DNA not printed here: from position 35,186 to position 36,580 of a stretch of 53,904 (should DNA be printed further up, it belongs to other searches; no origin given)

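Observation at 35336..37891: Single polypeptide fusing an HPr-kinase-like P-loop domain to two tandem GT2 domains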

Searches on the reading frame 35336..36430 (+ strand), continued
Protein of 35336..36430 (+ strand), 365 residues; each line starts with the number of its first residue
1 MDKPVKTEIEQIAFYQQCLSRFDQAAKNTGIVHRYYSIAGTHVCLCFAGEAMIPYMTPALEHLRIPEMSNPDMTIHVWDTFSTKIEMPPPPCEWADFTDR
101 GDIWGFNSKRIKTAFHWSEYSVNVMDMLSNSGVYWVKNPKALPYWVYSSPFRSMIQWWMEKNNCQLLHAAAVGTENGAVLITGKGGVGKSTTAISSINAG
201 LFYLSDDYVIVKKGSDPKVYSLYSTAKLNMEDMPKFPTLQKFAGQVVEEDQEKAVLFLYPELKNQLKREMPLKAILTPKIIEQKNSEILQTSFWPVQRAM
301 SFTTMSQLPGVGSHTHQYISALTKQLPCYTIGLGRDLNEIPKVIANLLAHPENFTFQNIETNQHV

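Call 35: find_encoding_contigs(protein=P0034, flank=10000, max_places=1)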
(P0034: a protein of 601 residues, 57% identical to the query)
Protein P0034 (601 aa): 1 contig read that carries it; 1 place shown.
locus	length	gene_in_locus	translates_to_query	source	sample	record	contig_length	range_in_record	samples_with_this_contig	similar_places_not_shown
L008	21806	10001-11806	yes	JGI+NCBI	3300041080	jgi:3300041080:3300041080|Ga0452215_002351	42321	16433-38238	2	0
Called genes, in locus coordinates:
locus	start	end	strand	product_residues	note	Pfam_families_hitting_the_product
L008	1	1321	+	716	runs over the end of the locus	PF05157:MshEN, PF00437:T2SSE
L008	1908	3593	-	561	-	PF02366:PMT (weak), PF13231:PMT_2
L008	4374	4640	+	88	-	PF01370:Epimerase, PF16363:GDP_Man_Dehyd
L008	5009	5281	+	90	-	-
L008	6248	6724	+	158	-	PF05402:PqqD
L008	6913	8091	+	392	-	PF14907:NTP_transf_5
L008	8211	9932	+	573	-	PF00664:ABC_membrane, PF02463:SMC_N (faint), PF00005:ABC_tran, PF13304:AAA_21 (weak)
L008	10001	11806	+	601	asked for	PF07475:Hpr_kinase_C (faint), PF00535:Glycos_transf_2, PF10111:Glyco_tranf_2_2, PF13641:Glyco_tranf_2_3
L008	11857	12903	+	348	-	PF01408:GFO_IDH_MocA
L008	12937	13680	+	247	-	PF00535:Glycos_transf_2, PF10111:Glyco_tranf_2_2, PF13641:Glyco_tranf_2_3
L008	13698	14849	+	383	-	PF13477:Glyco_trans_4_2 (weak), PF13439:Glyco_transf_4, PF13579:Glyco_trans_4_4, PF20706:GT4-conflict, PF00534:Glycos_transf_1, PF13692:Glyco_trans_1_4, PF13524:Glyco_trans_1_2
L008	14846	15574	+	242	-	PF00535:Glycos_transf_2, PF10111:Glyco_tranf_2_2, PF13641:Glyco_tranf_2_3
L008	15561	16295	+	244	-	PF13489:Methyltransf_23, PF13847:Methyltransf_31 (weak), PF08241:Methyltransf_11, PF08242:Methyltransf_12, PF13649:Methyltransf_25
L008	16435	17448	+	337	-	-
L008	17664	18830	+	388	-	PF13649:Methyltransf_25, PF13847:Methyltransf_31 (weak), PF08241:Methyltransf_11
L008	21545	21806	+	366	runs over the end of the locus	PF14907:NTP_transf_5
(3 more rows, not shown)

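Call 36: find_encoding_contigs(protein=P0016, flank=10000, max_places=1)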
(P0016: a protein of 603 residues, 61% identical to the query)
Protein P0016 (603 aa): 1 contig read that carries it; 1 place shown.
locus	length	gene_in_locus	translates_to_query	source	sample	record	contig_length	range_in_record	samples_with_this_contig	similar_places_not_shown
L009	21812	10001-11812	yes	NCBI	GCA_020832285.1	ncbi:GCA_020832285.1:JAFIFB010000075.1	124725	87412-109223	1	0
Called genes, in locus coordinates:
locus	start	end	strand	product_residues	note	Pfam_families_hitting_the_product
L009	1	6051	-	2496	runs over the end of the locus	PF03534:SpvB, PF13517:FG-GAP_3 (weak), PF12256:TcdB_toxin_midN, PF12255:TcdB_toxin_midC, PF05593:RHS_repeat (faint)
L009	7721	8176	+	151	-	PF05402:PqqD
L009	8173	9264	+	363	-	PF14907:NTP_transf_5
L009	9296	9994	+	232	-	PF13641:Glyco_tranf_2_3, PF00535:Glycos_transf_2, PF10111:Glyco_tranf_2_2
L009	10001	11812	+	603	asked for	PF07475:Hpr_kinase_C (faint), PF13641:Glyco_tranf_2_3, PF00535:Glycos_transf_2, PF10111:Glyco_tranf_2_2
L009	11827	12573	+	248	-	PF00535:Glycos_transf_2, PF10111:Glyco_tranf_2_2, PF13641:Glyco_tranf_2_3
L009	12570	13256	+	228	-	PF00535:Glycos_transf_2, PF10111:Glyco_tranf_2_2, PF13641:Glyco_tranf_2_3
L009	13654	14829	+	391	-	-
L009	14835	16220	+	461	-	-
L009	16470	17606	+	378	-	PF01553:Acyltransferase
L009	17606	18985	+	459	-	-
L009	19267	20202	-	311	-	PF18962:Por_Secre_tail (weak)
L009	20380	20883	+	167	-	-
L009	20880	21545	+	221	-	-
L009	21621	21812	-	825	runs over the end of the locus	-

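Call 59: search_solved_structures(query=A2, max_evalue=1, show_alignments=1)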
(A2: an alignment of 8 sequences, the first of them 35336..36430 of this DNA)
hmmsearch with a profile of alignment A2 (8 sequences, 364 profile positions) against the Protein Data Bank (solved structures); distinct sequences matched with E-value up to 1: 20.
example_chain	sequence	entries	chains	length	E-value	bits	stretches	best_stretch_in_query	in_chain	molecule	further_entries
1jb1_A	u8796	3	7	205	0.0003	22.9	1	168-217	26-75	HPRK PROTEIN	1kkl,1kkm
2qmh_A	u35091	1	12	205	0.00038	22.6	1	168-217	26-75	HPr kinase/phosphorylase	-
1ko7_A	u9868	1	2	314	0.00045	22.3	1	166-213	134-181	Hpr kinase/phosphatase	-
3tqf_A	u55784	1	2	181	0.0068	18.4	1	162-222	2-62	Hpr(Ser) kinase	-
1cp2_A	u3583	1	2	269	0.05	15.6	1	179-216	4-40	NITROGENASE IRON PROTEIN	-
1f48_A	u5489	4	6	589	0.057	15.4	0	174-216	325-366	ARSENITE-TRANSLOCATING ATPASE | ARSENICAL PUMP-DRIVING ATPASE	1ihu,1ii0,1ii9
1knx_A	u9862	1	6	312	0.17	13.8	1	178-209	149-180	Probable HPr(Ser) kinase/phosphatase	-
5zme_A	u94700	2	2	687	0.2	13.6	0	171-216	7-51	ATPase ARSA1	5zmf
8q50_A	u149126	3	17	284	0.33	12.9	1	176-212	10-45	Nitrogenase iron protein 1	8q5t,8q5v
2ynm_A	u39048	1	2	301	0.33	12.9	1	172-211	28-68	LIGHT-INDEPENDENT PROTOCHLOROPHYLLIDE REDUCTASE IRON-SULFUR ATP-BINDING PROTEIN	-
6nzj_A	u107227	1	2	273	0.41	12.6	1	179-216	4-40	Nitrogenase iron protein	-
1td6_A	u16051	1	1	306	0.56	12.1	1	255-343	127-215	Hypothetical protein MG237 homolog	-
7qqa_A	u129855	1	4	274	0.61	12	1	179-212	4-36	Nitrogenase iron protein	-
10zk_E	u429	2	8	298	0.7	11.8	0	182-227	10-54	Nitrogenase iron protein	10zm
3vlc_A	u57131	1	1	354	0.77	11.7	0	167-216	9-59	ATPase GET3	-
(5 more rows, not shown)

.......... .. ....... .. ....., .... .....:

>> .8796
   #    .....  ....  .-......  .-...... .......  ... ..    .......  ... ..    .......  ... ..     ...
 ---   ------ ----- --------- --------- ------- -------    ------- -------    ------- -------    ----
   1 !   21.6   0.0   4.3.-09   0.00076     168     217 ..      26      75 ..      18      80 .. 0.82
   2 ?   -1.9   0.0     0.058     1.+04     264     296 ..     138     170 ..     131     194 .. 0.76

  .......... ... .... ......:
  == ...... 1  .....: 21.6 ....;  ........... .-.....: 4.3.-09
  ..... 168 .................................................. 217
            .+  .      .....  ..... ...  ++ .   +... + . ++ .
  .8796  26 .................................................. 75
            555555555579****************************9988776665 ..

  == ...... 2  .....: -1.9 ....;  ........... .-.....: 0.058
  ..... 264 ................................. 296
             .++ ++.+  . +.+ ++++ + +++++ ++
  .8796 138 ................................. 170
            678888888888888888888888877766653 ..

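Call 60: search_protein_families(library=ncbifam, alignment_id=A2, max_evalue=0.01)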
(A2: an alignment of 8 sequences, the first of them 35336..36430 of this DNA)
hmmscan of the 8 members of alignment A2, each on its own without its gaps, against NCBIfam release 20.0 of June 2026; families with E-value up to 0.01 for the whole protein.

A. member 1, window:35336-36430:+ (365 aa): 5 families
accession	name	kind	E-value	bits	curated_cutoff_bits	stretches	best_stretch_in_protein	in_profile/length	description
TIGR04355.1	HprK_rel_B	hypoth_equivalog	1.7e-08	33.9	200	1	155-223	136-204/351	HprK-related kinase B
TIGR04352.1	HprK_rel_A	equivalog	2.3e-07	30.2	200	1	162-345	94-278/280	HprK-related kinase A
TIGR00679.1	hpr-ser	equivalog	1.1e-05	24.9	240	1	168-219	135-186/300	HPr(Ser) kinase/phosphatase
NF003883.0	PRK05428.2-1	equivalog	0.0036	16.7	252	1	165-215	16-66/189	HPr kinase/phosphorylase-related protein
TIGR01287.1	nifH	equivalog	0.006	15.9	394.35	1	180-221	4-42/275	nitrogenase iron protein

B. families by the number of members that match (of 8 scanned): 12 families
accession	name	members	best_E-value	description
TIGR04355.1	HprK_rel_B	8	8.4e-10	HprK-related kinase B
TIGR04352.1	HprK_rel_A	7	2.3e-07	HprK-related kinase A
TIGR00679.1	hpr-ser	6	8.8e-06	HPr(Ser) kinase/phosphatase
NF003883.0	PRK05428.2-1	4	0.0019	HPr kinase/phosphorylase-related protein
TIGR04249.1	SCM_chp_ScmC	2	0.0019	SynChlorMet cassette protein ScmC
TIGR01287.1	nifH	2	0.0048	nitrogenase iron protein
TIGR01420.1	pilT_fam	1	0.0039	PilT/PilU family type 4a pilus ATPase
NF009701.0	PRK13230.1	1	0.0039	nitrogenase reductase-like protein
NF041417.1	ArsA_halo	1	0.0069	arsenical pump-driving ATPase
NF041546.1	ParA_partition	1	0.0087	ParA family partition ATPase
NF033200.1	F430_CfbC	1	0.0089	Ni-sirohydrochlorin a,c-diamide reductive cyclase ATP-dependent reductase subunit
TIGR04291.1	arsen_driv_ArsA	1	0.009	arsenical pump-driving ATPase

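Call 67: predict_structure(alignment_id=A3)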
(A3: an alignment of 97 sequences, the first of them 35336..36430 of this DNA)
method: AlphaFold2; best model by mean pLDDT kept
length: 365 residues; sequences in the alignment: 97
mean_pLDDT: 92.3   pTM: 0.89
mean pLDDT of the five models: 92.3, 92.0, 92.0, 91.9, 91.0
residues with pLDDT >= 90: 292; 70-90: 60; 50-70: 4; < 50: 9
segments of 3 or more residues with pLDDT < 50: 357-365
pLDDT, mean of each block of 10 residues (from residue 1): 83 97 98 98 98 97 97 98 95 80 83 91 97 97 94 96 95 98 86 96 95 95 95 93 92 95 97 96 94 90 87 93 94 95 97 66 40
secondary structure, 60 per line:
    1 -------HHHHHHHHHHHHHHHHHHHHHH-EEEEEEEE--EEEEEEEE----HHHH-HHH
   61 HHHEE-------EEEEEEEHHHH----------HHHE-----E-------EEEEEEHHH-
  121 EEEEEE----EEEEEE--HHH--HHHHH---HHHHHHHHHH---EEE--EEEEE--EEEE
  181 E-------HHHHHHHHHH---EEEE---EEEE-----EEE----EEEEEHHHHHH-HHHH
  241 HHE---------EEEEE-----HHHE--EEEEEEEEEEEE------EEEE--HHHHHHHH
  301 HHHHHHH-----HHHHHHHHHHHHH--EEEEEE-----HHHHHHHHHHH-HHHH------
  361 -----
elements in order: H8-29 E31-38 E41-48 H53-56 H58-63 E73-79 H80-83 E111-116 E121-126 E131-136 H144-148 H152-161 E165-167 E170-174 E177-181 H189-198 E202-205 E209-212 E218-220 E225-229 H230-235 H237-242 E253-257 E269-280 E287-290 H293-307 H313-325 E328-333 H339-349 H351-354

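Call 69: fold_search(model_id=the predicted structure, library=pdb)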
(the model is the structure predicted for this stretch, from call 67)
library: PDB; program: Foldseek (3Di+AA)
matches with E <= 10: 384; with E <= 0.001: 133
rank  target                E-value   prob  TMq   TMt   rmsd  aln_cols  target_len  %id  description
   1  2py7                  2.9e-10  1.00  0.58  0.42   7.1       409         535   13  Crystal structure of E. coli phosphoenolpyruvate carboxykinase mutant Lys213Ser complexed with ATP-Mg2+-Mn2+ (released 2008-04-22)
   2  6asn                  3.0e-10  1.00  0.54  0.40   7.7       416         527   12  E. coli phosphoenolpyruvate carboxykinase K212I F216V mutant bound to methanesulfonate (released 2018-08-29)
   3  1yvy_A                3.6e-10  1.00  0.54  0.41   6.5       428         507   10  Crystal structure of Anaerobiospirillum succiniciproducens phosphoenolpyruvate carboxykinase (released 2005-07-26)
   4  1k3c                  5.8e-10  1.00  0.56  0.41   6.5       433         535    9  Phosphoenolpyruvate carboxykinase in complex with ADP, AlF3 and Pyruvate (released 2001-12-19)
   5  6at3_A                5.8e-10  1.00  0.54  0.39   7.0       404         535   11  E. coli phosphoenolpyruvate carboxykinase Y207F mutant bound to thiosulfate and oxaloacetate (released 2018-08-29)
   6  1oen                  6.5e-10  1.00  0.56  0.41   6.5       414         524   10  PHOSPHOENOLPYRUVATE CARBOXYKINASE (released 1996-11-08)
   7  1yvy_B                6.5e-10  1.00  0.53  0.41   7.2       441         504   11  Crystal structure of Anaerobiospirillum succiniciproducens phosphoenolpyruvate carboxykinase (released 2005-07-26)
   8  6at4_B                6.9e-10  1.00  0.52  0.38   7.2       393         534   11  E. coli phosphoenolpyruvate carboxykinase bound to thiosulfate (released 2018-08-29)
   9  1ii2_B                1.0e-09  1.00  0.52  0.39   7.0       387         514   12  Crystal Structure of Phosphoenolpyruvate Carboxykinase (PEPCK) from Trypanosoma cruzi (released 2001-11-21)
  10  6com                  1.1e-09  1.00  0.57  0.42   5.8       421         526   12  2.3A crystal structure of E. coli phosphoenolpyruvate carboxykinase mutant Asp269Asn (released 2018-04-04)
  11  6at2                  1.2e-09  1.00  0.57  0.41   7.4       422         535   12  E. coli phosphoenolpyruvate carboxykinase G209N mutant bound to thiosulfate (released 2018-08-29)
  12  1j3b_A                1.2e-09  1.00  0.52  0.39   6.6       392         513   11  Crystal structure of ATP-dependent phosphoenolpyruvate carboxykinase from Thermus thermophilus HB8 (released 2003-02-11)
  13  6v2l                  1.3e-09  1.00  0.56  0.41   7.2       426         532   12  E. coli Phosphoenolpyruvate carboxykinase S250A (released 2019-12-11)
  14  1ayl                  1.7e-09  1.00  0.55  0.40   6.4       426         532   10  PHOSPHOENOLPYRUVATE CARBOXYKINASE (released 1997-01-11)
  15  1ii2_A                1.7e-09  1.00  0.51  0.37   7.3       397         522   12  Crystal Structure of Phosphoenolpyruvate Carboxykinase (PEPCK) from Trypanosoma cruzi (released 2001-11-21)
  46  1jb1                  1.5e-06  1.00  0.29  0.59   7.8       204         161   14  Lactobacillus casei HprK/P Bound to Phosphate (released 2001-08-08)
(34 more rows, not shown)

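Call 71: find_related_loci(query=A2, collection=metagenome_contigs, flank=10000)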
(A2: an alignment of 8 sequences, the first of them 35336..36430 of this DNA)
Query A2 (365 aa) in metagenome_contigs; peptide patterns used: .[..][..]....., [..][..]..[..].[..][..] (x = any residue, [..] = any of these).
286 stretches matched a pattern; 138 encode a relative of the query (tblastn E <= 1e-3); the best 80 are kept; 80 distinct loci.
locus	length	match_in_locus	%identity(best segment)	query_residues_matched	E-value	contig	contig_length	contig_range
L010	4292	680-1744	67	1-355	5e-176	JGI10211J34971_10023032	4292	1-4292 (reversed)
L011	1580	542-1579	69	1-346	0e+0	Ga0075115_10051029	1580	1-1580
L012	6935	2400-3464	65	1-355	2e-163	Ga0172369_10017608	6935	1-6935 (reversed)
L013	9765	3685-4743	63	1-353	5e-154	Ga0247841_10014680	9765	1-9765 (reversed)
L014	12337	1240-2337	60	1-363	1e-153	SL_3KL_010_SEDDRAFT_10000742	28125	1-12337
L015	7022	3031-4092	60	1-354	3e-149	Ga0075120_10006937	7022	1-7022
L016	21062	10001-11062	60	1-354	5e-149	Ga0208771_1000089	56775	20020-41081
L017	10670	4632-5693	60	1-354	5e-149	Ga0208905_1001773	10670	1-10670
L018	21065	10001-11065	58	1-355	5e-147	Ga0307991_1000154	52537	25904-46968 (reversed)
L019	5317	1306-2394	56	1-363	3e-147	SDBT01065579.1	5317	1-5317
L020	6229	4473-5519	57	1-349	3e-145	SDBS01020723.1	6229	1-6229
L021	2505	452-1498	57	1-349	3e-151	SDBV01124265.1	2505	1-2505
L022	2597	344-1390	58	1-349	8e-150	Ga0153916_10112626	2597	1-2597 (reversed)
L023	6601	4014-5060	56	1-349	8e-142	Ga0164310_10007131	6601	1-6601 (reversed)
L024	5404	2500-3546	57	1-349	3e-142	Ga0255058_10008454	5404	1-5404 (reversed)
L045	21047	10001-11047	56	1-349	2e-132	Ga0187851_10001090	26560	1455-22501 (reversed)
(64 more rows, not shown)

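Call 78: search_protein_families(library=pfam, proteins=[L045:2710-4008:+, L045:4069-4335:+, L045:4343-5335:+, L045:5396-5899:+, L045:12517-13611:+, L045:13651-14802:+, L045:14909-15991:+, L045:15967-16920:+, L045:17274-17660:-, L045:17831-19342:-], max_evalue=0.001)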
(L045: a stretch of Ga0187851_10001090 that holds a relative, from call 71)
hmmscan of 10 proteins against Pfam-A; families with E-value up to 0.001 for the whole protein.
L045:2710-4008:+ (432 aa): 1 family
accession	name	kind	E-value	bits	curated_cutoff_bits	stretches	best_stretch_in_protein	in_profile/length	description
PF14907.12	NTP_transf_5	-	5e-47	161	31.2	1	67-331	2-249/249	Uncharacterised nucleotidyltransferase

L045:4069-4335:+ (88 aa): 1 family
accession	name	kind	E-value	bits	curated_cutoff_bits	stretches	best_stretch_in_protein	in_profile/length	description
PF05402.18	PqqD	-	1.7e-17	64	23.4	1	19-85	1-67/67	Coenzyme PQQ synthesis protein D (PqqD)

L045:4343-5335:+ (330 aa): 1 family
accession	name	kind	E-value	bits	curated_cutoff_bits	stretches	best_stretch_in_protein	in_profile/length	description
PF07475.17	Hpr_kinase_C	-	8.9e-07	29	33.3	1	145-201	8-65/171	HPr Serine kinase C-terminal domain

L045:5396-5899:+ (167 aa): 1 family
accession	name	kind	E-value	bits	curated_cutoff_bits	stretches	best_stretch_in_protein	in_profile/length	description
PF13471.12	Transglut_core3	-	1.8e-11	44.4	26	1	99-165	51-116/117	Transglutaminase-like superfamily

L045:12517-13611:+ (364 aa): 2 families
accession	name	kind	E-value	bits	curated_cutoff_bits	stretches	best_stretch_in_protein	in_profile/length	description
PF04055.27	Radical_SAM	-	2.1e-14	54.5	29.5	1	23-176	1-164/166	Radical SAM superfamily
PF13186.11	SPASM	-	4.5e-08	33.7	21.5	1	258-315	1-66/67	Iron-sulfur cluster-binding domain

L045:13651-14802:+ (383 aa): 0 families

L045:14909-15991:+ (360 aa): 1 family
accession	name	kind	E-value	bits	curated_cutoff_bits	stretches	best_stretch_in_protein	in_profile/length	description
PF13692.12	Glyco_trans_1_4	-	0.00067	20.4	27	0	203-281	58-138/142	Glycosyl transferases group 1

L045:15967-16920:+ (317 aa): 3 families
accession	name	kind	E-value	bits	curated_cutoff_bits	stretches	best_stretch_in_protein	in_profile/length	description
PF13472.12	Lipase_GDSL_2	-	1.7e-20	74.7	32.9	1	86-261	1-168/178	GDSL-like Lipase/Acylhydrolase family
PF00657.28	Lipase_GDSL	-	3.5e-07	31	23.6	1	84-302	1-201/208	GDSL-like Lipase/Acylhydrolase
PF04311.20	DUF459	-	9.5e-05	22.3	27.2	1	85-242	3-152/197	Protein of unknown function (DUF459)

L045:17274-17660:- (128 aa): 1 family
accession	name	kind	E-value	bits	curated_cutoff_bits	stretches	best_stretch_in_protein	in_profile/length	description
PF09394.16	Inhibitor_I42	-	2.1e-24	86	27.2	1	34-117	3-84/91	Chagasin family peptidase inhibitor I42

L045:17831-19342:- (503 aa): 2 families
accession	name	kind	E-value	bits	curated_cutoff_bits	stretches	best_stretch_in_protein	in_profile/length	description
PF00749.27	tRNA-synt_1c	-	2.4e-103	345.8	23.4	1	17-345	3-314/314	tRNA synthetases class I (E and Q), catalytic domain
PF19269.4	Anticodon_2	-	2.1e-23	83.7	23.6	1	359-502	2-140/141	Anticodon binding domain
